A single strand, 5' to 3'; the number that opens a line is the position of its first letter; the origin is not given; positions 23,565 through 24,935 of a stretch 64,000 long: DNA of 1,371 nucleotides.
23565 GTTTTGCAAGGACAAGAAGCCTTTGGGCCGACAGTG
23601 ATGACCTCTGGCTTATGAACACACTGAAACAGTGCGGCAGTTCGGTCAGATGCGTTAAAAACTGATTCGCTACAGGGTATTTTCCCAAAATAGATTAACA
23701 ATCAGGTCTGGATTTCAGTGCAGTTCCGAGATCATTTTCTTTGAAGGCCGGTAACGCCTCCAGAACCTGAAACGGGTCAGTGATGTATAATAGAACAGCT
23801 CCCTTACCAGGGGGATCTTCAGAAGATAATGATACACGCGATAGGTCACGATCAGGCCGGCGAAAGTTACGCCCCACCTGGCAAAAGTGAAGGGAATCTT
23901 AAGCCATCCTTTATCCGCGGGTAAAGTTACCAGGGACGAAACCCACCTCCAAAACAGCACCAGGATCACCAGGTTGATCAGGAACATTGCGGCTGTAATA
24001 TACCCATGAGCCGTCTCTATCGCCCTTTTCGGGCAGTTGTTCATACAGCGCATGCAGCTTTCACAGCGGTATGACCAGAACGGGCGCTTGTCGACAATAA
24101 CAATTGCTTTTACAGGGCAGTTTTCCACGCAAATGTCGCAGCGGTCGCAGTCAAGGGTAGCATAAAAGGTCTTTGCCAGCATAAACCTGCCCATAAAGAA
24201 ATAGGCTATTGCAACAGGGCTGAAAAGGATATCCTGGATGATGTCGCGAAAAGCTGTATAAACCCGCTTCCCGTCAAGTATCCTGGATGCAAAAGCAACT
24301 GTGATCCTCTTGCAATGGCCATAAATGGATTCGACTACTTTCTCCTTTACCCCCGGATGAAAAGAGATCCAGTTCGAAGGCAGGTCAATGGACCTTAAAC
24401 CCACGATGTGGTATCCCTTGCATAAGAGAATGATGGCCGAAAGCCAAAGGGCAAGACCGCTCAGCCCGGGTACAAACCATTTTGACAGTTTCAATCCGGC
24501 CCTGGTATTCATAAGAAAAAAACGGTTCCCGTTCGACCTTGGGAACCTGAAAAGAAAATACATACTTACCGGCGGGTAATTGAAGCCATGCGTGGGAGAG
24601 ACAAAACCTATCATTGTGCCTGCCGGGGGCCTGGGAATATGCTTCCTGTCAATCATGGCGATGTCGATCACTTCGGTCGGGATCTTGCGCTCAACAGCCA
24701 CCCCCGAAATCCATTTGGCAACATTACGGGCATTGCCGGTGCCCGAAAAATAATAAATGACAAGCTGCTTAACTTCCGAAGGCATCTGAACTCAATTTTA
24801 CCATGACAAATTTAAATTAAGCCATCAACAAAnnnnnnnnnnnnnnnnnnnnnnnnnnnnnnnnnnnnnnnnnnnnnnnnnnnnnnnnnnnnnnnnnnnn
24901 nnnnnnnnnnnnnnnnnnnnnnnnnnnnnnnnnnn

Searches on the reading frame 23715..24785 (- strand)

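Call 37: search_protein_families(library=pfam, proteins=[window:23715-24785:-], max_evalue=0.0001)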
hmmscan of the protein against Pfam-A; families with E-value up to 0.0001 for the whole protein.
window:23715-24785:- (356 aa): 5 families
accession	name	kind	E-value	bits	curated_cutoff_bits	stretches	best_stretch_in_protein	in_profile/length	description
PF00037.32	Fer4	-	1.2e-07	31.7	21.1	0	212-228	7-23/24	4Fe-4S binding domain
PF13484.11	Fer4_16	-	2.5e-07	31.8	30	0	240-259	1-20/66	4Fe-4S double cluster binding domain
PF13187.11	Fer4_9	-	7.1e-07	29.6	27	1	212-256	1-52/52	4Fe-4S dicluster domain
PF12838.12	Fer4_7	-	4.8e-05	24.2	27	0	213-255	2-52/52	4Fe-4S dicluster domain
PF12837.12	Fer4_6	-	7.8e-05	22.9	25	0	240-256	8-24/24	4Fe-4S binding domain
